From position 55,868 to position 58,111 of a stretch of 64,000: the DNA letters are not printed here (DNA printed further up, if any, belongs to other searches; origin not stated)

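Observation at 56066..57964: LpxI fused in-frame to a Gfo/Idh/MocA (GnnA-like) oxidoreductase inside the lipid A operon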

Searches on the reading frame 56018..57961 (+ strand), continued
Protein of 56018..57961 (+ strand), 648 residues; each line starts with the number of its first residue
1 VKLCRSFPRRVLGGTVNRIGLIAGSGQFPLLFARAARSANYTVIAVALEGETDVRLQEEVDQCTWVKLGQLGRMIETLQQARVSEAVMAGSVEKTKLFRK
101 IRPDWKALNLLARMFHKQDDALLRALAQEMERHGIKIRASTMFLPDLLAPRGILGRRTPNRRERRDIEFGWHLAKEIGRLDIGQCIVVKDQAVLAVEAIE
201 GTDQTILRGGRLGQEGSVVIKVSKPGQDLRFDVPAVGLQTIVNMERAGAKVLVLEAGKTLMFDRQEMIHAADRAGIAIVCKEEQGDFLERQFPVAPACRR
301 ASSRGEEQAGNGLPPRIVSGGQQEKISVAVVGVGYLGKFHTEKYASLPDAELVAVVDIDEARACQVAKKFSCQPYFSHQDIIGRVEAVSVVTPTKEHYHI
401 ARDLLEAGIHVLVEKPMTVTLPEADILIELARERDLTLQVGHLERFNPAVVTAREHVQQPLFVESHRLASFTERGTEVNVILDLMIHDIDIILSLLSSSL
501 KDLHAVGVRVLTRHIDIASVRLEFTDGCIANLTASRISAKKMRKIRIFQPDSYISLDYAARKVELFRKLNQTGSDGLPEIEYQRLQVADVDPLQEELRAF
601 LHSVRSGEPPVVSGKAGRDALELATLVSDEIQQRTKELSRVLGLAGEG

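Call 38: search_protein_families(library=pfam, proteins=[P0275, P0330, P0243, P0246, P0338, P0239, P0240], max_evalue=0.0001)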
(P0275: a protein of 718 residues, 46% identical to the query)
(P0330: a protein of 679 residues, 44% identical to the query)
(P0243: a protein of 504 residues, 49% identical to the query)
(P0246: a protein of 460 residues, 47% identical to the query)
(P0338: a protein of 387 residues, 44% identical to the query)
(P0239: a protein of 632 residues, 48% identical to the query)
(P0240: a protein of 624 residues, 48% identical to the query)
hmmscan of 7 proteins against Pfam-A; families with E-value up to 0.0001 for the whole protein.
P0275 (718 aa): 4 families
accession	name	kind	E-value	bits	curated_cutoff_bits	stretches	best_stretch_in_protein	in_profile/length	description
PF02684.21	LpxB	-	1.4e-93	314.2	22.6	1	341-675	2-342/374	Lipid-A-disaccharide synthetase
PF01408.29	GFO_IDH_MocA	-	1.1e-31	110.5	24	1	19-135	1-120/120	Oxidoreductase family, NAD-binding Rossmann fold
PF22725.1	GFO_IDH_MocA_C3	-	7.5e-09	36.1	27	1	172-247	44-123/124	GFO/IDH/MocA C-terminal domain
PF02894.22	GFO_IDH_MocA_C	-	2.3e-05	24.7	22.9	1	174-324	43-210/218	Oxidoreductase family, C-terminal alpha/beta domain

P0330 (679 aa): 6 families
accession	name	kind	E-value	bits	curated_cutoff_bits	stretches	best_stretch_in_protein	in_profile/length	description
PF02684.21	LpxB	-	5.1e-107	358.4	22.6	1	308-667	1-363/374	Lipid-A-disaccharide synthetase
PF01408.29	GFO_IDH_MocA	-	8.5e-29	101.1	24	1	4-120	1-120/120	Oxidoreductase family, NAD-binding Rossmann fold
PF22725.1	GFO_IDH_MocA_C3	-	2.8e-10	40.7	27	1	153-228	40-119/124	GFO/IDH/MocA C-terminal domain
PF02894.22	GFO_IDH_MocA_C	-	9.6e-09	35.8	22.9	1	156-301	40-209/218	Oxidoreductase family, C-terminal alpha/beta domain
PF02629.25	CoA_binding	-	4e-05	24.7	22.3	0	2-89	2-90/97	CoA binding domain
PF03807.23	F420_oxidored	-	7.9e-05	23.6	21.6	0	5-82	1-79/94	NADP oxidoreductase coenzyme F420-dependent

P0243 (504 aa): 4 families
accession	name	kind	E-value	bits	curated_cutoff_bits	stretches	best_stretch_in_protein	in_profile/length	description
PF00625.27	Guanylate_kin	-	1.2e-42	146.1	25.2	1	6-180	3-177/182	Guanylate kinase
PF01408.29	GFO_IDH_MocA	-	1.3e-27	97.3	24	1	194-310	1-120/120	Oxidoreductase family, NAD-binding Rossmann fold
PF22725.1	GFO_IDH_MocA_C3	-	9.1e-10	39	27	1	345-416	42-117/124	GFO/IDH/MocA C-terminal domain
PF02894.22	GFO_IDH_MocA_C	-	7.4e-08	32.9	22.9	1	348-502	42-212/218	Oxidoreductase family, C-terminal alpha/beta domain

P0246 (460 aa): 4 families
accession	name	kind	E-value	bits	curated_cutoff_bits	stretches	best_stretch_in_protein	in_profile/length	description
PF06230.17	LpxI_C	-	5.3e-41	140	25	1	4-117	2-116/131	LpxI C-terminal domain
PF01408.29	GFO_IDH_MocA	-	2.1e-27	96.6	24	1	147-263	1-120/120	Oxidoreductase family, NAD-binding Rossmann fold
PF22725.1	GFO_IDH_MocA_C3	-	7.6e-08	32.8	27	1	301-364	45-112/124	GFO/IDH/MocA C-terminal domain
PF02826.25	2-Hacid_dh_C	-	3.1e-05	23.9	25.1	1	146-219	36-105/178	D-isomer specific 2-hydroxyacid dehydrogenase, NAD binding domain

P0338 (387 aa): 3 families
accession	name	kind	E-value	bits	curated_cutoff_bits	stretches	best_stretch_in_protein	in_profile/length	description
PF01408.29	GFO_IDH_MocA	-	4.9e-33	114.8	24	1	77-193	1-120/120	Oxidoreductase family, NAD-binding Rossmann fold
PF22725.1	GFO_IDH_MocA_C3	-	3.9e-09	37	27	1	222-298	36-116/124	GFO/IDH/MocA C-terminal domain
PF02826.25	2-Hacid_dh_C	-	1.3e-05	25.1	25.1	1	68-148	28-104/178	D-isomer specific 2-hydroxyacid dehydrogenase, NAD binding domain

P0239 (632 aa): 5 families
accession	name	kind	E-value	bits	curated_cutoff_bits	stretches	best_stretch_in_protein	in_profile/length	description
PF06230.17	LpxI_C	-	2.9e-48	163.5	25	1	145-273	2-131/131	LpxI C-terminal domain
PF17930.7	LpxI_N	-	4.2e-35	121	25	1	12-141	1-129/129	LpxI N-terminal domain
PF01408.29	GFO_IDH_MocA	-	1.7e-30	106.6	24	1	306-422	1-120/120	Oxidoreductase family, NAD-binding Rossmann fold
PF22725.1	GFO_IDH_MocA_C3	-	5.8e-09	36.5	27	1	459-525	44-114/124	GFO/IDH/MocA C-terminal domain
PF22660.2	RS_preATP-grasp-like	-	6.7e-05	23.6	27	0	12-44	3-34/98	Ribonucleotide synthetase preATP-grasp domain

P0240 (624 aa): 5 families
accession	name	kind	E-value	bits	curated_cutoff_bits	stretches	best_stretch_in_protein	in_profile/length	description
PF06230.17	LpxI_C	-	1.8e-52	177.1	25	1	148-278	1-131/131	LpxI C-terminal domain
PF17930.7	LpxI_N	-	1.2e-36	126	25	1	14-145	1-129/129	LpxI N-terminal domain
PF01408.29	GFO_IDH_MocA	-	3.1e-34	118.7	24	1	316-434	1-120/120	Oxidoreductase family, NAD-binding Rossmann fold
PF22725.1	GFO_IDH_MocA_C3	-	3e-09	37.4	27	1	462-533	35-109/124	GFO/IDH/MocA C-terminal domain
PF02894.22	GFO_IDH_MocA_C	-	5.7e-06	26.7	22.9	1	472-615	42-203/218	Oxidoreductase family, C-terminal alpha/beta domain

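Call 40: find_related_loci(query=A1, collection=genome_contigs, flank=10000)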
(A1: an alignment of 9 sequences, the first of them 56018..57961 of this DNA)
Query A1 (648 aa) in genome_contigs; peptide patterns used: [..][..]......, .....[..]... (x = any residue, [..] = any of these).
600 stretches matched a pattern (row limit reached: there are more); 597 encode a relative of the query (tblastn E <= 1e-3); the best 80 are kept; 80 distinct loci.
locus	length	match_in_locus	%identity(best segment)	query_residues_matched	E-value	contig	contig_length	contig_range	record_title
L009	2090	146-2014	53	17-634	0e+0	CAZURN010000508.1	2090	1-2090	MAG TPA_asm: uncultured Syntrophobacteraceae bacterium isolate SRP278314_co2_239 genome assembly, contig: NODE_87103_len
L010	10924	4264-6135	52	17-637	0e+0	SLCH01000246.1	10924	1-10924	MAG: Syntrophobacteraceae bacterium isolate CSSed162cmB_493R1 CSSed16-2cmB-21720, whole genome shotgun sequence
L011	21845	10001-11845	47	18-633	2e-173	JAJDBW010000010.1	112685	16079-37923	MAG: Nitrospirota bacterium isolate OFTM308 OFTM308_9, whole genome shotgun sequence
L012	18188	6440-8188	48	16-631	2e-172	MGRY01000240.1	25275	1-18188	MAG: Deltaproteobacteria bacterium RIFCSPLOWO2_02_56_12 rifcsplowo2_02_sub10_scaffold_99, whole genome shotgun sequence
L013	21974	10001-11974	43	3-638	1e-153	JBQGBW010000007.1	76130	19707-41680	Magnetococcales bacterium HHB-1 contig-255_6, whole genome shotgun sequence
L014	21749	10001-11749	47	15-631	1e-168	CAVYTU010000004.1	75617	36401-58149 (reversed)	MAG: uncultured delta proteobacterium isolate MFD05567.bin.2.108 genome assembly, contig: contig_175720, whole genome sh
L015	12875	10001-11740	40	19-638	2e-146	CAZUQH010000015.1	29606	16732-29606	MAG TPA_asm: uncultured bacterium isolate binchicken_co387_22 genome assembly, contig: NODE_1147_length_29606_cov_18.031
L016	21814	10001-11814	43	12-636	4e-144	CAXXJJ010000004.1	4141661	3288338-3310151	MAG: Desulfatiglandales bacterium isolate ad7cffaf-6c2b-4e6c-8426-e31439b40ff1 genome assembly, contig: contig_4, whole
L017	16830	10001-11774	51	18-633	6e-165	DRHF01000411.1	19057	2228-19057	MAG TPA_asm: Desulfobacterales bacterium isolate HyVt-363 HyVt-363_k145_831565, whole genome shotgun sequence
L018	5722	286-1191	55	324-624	1e-97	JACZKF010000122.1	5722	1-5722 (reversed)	MAG: Desulfuromonadales bacterium isolate MAG38 geobacteraceae_2_contig_350568, whole genome shotgun sequence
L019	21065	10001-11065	47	288-632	6e-97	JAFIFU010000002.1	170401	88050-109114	MAG: Ectothiorhodospiraceae bacterium isolate BM_Day10_Bin.33 NODE_18_length_170401_cov_10.095887, whole genome shotgun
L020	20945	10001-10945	48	324-638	2e-96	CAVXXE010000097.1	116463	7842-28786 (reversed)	MAG: uncultured delta proteobacterium isolate MFD03804.bin.2.141 genome assembly, contig: contig_73184, whole genome sho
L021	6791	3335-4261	52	324-632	4e-96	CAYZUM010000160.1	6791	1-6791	MAG TPA_asm: uncultured Methylomonas sp. isolate binchicken_co53_137 genome assembly, contig: NODE_8372_length_6791_cov_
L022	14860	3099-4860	48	27-639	3e-96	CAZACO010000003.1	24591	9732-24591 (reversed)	MAG TPA_asm: uncultured Desulfobacteraceae bacterium isolate binchicken_co129_686 genome assembly, contig: NODE_5560_len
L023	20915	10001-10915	50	330-633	2e-93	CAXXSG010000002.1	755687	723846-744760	MAG: Desulfuromonadales bacterium isolate 6016047e-6e17-45bc-a6b3-1d06a646f10b genome assembly, contig: contig_2, whole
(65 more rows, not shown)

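Call 44: find_encoding_contigs(protein=P0239, flank=10000, max_places=2)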
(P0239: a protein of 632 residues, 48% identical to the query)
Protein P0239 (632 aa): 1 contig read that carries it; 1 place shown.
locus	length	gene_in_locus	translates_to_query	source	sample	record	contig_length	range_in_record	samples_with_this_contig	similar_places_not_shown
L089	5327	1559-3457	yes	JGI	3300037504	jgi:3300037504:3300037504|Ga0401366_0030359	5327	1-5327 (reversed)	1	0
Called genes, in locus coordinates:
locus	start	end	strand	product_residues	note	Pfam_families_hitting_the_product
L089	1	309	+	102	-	?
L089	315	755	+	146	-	PF22817:ApeP-like, PF07977:FabA, PF22818:ApeI-like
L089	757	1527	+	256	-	PF25084:LbH_EIF2B (faint), PF25087:GMPPB_C (faint), PF00132:Hexapep, PF13720:Acetyltransf_11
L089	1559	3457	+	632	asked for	PF17930:LpxI_N, PF06230:LpxI_C, PF01408:GFO_IDH_MocA, PF22725:GFO_IDH_MocA_C3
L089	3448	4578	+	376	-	PF02684:LpxB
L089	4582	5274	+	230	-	PF04028:DUF374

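Call 50: list_cluster_members(proteins=[P0275, P0330, P0243, P0239, P0240, P0059])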
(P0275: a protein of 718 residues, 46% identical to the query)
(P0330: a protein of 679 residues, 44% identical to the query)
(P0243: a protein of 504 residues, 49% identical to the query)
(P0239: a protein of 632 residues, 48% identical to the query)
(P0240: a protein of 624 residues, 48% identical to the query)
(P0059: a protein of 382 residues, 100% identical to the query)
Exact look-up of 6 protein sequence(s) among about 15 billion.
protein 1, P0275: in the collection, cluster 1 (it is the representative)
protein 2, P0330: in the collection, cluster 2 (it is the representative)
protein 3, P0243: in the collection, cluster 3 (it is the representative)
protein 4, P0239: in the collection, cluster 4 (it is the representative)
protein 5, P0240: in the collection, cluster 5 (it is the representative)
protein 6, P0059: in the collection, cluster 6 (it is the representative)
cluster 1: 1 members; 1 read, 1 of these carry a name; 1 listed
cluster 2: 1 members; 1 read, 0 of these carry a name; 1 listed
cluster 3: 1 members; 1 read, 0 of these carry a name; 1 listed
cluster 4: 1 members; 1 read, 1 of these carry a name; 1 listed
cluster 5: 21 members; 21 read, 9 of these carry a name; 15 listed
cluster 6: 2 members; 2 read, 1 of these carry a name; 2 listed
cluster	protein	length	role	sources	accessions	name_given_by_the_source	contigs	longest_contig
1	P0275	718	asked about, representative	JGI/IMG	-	lipid-A-disaccharide synthase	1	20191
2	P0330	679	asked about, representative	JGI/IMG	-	-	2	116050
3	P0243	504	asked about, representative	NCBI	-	-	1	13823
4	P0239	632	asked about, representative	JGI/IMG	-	hypothetical protein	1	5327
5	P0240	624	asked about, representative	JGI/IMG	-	DUF1009 family protein/predicted dehydrogenase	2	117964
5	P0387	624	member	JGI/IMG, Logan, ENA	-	DUF1009 family protein/predicted dehydrogenase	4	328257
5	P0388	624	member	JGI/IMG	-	DUF1009 family protein/predicted dehydrogenase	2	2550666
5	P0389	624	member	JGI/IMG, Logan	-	DUF1009 family protein/predicted dehydrogenase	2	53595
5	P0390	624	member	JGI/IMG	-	DUF1009 family protein/predicted dehydrogenase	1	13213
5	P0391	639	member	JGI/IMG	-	DUF1009 family protein/predicted dehydrogenase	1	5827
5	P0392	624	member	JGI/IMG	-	DUF1009 family protein/predicted dehydrogenase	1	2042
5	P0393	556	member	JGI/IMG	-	DUF1009 family protein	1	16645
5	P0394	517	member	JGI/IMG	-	predicted dehydrogenase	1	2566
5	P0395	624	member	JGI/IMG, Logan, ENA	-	-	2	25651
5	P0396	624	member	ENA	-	-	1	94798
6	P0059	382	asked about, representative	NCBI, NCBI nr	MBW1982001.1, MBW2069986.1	MAG: Gfo/Idh/MocA family oxidoreductase [Deltaproteobacteria bacterium] | Gfo/Idh/MocA family oxidoreductase [Deltaproteobacteria bacterium]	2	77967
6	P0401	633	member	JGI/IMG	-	-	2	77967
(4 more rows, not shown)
